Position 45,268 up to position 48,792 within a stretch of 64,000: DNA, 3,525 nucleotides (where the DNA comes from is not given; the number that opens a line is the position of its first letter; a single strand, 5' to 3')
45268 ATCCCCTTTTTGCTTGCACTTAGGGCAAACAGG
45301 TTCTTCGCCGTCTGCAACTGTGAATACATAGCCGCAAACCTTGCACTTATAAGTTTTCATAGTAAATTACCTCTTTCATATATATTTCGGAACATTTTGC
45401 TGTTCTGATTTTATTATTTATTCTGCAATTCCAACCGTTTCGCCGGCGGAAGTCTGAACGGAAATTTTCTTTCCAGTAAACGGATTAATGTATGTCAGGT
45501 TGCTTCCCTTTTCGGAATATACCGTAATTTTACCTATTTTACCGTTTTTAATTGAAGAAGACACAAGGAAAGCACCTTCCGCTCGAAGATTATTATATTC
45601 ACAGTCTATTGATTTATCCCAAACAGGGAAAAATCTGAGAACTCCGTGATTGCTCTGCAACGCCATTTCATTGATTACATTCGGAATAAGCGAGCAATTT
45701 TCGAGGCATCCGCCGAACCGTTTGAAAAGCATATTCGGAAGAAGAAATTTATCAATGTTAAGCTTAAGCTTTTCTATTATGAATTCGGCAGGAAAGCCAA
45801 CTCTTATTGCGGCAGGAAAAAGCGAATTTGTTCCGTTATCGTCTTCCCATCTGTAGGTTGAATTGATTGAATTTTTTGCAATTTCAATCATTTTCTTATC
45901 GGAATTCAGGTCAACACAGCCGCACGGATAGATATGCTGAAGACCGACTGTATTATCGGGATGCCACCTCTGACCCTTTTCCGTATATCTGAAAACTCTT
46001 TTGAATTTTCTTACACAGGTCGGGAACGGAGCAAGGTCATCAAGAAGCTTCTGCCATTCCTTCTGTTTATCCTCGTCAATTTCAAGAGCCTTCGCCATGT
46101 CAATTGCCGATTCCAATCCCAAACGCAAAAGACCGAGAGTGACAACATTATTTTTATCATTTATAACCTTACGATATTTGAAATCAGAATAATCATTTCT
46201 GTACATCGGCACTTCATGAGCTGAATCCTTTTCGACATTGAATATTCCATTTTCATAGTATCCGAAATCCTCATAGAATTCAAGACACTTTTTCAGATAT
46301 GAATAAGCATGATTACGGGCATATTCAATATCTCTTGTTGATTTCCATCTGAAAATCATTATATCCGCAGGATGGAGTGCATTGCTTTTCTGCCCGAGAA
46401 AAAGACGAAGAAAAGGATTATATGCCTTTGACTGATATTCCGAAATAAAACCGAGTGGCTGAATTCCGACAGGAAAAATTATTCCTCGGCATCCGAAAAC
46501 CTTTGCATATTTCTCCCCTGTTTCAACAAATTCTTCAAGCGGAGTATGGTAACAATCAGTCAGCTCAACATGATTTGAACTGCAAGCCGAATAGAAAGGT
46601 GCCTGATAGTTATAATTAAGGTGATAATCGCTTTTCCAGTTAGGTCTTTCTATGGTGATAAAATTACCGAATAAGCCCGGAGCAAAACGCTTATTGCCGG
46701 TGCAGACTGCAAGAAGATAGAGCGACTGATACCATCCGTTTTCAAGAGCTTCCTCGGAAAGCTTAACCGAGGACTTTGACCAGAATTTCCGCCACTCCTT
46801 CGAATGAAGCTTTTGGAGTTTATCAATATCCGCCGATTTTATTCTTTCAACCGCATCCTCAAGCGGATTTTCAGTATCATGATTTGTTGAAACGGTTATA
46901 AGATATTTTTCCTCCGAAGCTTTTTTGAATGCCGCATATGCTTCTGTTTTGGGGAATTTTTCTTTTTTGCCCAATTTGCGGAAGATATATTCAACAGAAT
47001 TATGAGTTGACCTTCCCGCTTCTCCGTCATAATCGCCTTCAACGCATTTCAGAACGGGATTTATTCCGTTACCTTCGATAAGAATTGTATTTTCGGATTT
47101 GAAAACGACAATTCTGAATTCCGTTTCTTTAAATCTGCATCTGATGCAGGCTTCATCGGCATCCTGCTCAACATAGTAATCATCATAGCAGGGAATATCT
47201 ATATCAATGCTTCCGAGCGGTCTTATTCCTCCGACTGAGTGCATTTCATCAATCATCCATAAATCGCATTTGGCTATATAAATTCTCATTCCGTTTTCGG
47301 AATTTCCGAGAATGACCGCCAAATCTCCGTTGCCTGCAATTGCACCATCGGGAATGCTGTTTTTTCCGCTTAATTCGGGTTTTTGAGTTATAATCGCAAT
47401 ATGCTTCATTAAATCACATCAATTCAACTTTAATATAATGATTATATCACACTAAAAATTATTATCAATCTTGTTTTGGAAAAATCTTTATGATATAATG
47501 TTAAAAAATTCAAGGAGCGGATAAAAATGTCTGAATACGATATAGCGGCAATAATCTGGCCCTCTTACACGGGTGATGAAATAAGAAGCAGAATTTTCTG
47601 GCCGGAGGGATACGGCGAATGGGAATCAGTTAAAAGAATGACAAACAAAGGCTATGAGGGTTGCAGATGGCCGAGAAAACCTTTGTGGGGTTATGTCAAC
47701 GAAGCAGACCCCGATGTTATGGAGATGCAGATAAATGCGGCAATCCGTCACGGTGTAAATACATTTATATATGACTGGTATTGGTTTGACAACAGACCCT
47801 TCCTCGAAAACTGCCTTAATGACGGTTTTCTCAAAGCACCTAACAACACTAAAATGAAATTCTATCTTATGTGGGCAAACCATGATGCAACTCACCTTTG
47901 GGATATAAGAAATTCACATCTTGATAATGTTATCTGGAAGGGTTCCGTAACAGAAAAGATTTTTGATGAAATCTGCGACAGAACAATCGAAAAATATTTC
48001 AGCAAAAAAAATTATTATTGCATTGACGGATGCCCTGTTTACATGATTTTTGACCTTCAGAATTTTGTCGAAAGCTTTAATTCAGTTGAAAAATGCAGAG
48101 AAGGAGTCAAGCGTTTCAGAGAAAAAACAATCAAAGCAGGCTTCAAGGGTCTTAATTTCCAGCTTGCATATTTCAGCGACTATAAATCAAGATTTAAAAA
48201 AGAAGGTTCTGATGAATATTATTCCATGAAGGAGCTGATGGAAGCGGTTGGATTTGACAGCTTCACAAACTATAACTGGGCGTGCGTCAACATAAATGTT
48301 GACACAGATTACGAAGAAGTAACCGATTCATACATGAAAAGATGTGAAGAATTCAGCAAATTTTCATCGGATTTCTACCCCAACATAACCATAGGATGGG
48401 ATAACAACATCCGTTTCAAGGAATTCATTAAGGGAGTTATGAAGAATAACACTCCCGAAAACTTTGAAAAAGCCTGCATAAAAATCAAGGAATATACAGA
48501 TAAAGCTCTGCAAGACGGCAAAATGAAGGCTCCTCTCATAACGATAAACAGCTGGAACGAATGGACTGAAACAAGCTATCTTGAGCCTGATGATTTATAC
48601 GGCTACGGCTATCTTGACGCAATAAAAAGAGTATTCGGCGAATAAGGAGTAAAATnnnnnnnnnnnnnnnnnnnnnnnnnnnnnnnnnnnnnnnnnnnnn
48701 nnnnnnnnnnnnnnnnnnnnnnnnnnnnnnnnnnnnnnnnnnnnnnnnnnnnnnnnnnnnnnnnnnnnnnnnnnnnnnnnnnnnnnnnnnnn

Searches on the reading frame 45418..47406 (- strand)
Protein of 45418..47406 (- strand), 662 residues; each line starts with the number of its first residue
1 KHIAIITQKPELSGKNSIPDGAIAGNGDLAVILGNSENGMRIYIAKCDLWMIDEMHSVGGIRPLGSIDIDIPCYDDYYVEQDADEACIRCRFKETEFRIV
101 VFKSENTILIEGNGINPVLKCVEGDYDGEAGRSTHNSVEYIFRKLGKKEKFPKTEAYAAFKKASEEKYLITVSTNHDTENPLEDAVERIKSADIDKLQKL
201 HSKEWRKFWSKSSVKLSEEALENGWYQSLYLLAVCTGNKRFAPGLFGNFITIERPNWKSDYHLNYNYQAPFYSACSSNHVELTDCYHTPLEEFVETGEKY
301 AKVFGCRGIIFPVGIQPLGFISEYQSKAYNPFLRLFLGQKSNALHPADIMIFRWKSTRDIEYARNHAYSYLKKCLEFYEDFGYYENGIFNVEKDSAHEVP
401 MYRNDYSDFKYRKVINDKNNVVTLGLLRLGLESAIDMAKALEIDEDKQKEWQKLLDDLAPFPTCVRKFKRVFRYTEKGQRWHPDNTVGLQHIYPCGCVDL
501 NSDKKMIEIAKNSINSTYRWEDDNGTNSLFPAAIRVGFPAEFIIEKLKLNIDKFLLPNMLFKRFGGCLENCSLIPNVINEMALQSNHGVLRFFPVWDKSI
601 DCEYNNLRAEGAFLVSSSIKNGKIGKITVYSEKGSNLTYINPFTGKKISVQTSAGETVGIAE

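Call 15: search_protein_families(library=pfam, proteins=[window:45418-47406:-], max_evalue=0.001)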
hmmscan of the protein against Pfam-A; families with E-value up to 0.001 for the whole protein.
window:45418-47406:- (662 aa): 1 family
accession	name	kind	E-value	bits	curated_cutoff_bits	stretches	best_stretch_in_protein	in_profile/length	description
PF22124.2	Glyco_hydro_95_cat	-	2.1e-18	66.9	27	1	217-516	47-338/408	Glycosyl hydrolase family 95 catalytic domain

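Call 90: search_solved_structures(query=window:45418-47406:-, max_evalue=0.01)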
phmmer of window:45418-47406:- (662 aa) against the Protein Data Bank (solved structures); distinct sequences matched with E-value up to 0.01: 1.
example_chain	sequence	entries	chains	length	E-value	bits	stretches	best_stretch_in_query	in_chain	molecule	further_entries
2rdy_A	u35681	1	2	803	1.5e-05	27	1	246-636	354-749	BH0842 protein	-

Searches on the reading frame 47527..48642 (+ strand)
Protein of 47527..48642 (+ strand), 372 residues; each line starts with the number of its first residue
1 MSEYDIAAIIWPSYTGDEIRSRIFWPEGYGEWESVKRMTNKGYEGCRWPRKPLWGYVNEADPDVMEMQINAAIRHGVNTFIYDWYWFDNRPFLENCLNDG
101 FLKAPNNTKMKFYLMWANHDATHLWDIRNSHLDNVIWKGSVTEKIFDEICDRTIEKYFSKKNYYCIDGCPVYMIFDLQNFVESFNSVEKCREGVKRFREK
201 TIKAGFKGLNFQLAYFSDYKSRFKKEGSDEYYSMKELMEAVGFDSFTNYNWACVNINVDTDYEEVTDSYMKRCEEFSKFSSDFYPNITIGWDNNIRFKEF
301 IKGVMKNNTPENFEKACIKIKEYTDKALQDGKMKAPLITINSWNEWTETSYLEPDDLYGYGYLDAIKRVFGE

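Call 4: search_protein_families(library=pfam, proteins=[window:47527-48642:+], max_evalue=1)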
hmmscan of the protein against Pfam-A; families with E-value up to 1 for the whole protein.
window:47527-48642:+ (372 aa): 2 families
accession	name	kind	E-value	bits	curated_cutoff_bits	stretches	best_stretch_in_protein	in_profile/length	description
PF14307.12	Glyco_tran_WbsX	-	1.5e-44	153.3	25.1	1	24-366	18-350/350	Glycosyltransferase WbsX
PF17424.7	DUF5411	-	0.082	13.3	30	1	227-282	31-85/134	Family of unknown function (DUF5411)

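Call 5: search_protein_families(library=ncbifam, proteins=[window:47527-48642:+], max_evalue=1)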
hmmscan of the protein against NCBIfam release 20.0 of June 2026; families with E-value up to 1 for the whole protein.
window:47527-48642:+ (372 aa): 1 family
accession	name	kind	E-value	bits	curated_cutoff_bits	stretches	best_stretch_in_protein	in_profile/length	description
NF004914.0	PRK06273.1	equivalog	0.006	16.4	163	1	162-218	98-154/167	ferredoxin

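Call 89: search_solved_structures(query=window:47527-48642:+, max_evalue=1)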
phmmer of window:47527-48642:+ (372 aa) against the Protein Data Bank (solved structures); distinct sequences matched with E-value up to 1: 3.
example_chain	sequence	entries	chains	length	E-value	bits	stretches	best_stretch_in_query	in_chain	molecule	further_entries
5yzh_A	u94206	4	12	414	0.082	15.2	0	205-269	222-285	Isocitrate dehydrogenase [NADP] cytoplasmic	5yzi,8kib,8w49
1wgp_A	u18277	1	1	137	0.47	12.7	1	140-191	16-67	Probable cyclic nucleotide-gated ion channel 6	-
5vbm_A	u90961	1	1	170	0.66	12.2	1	128-200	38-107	GTPase KRas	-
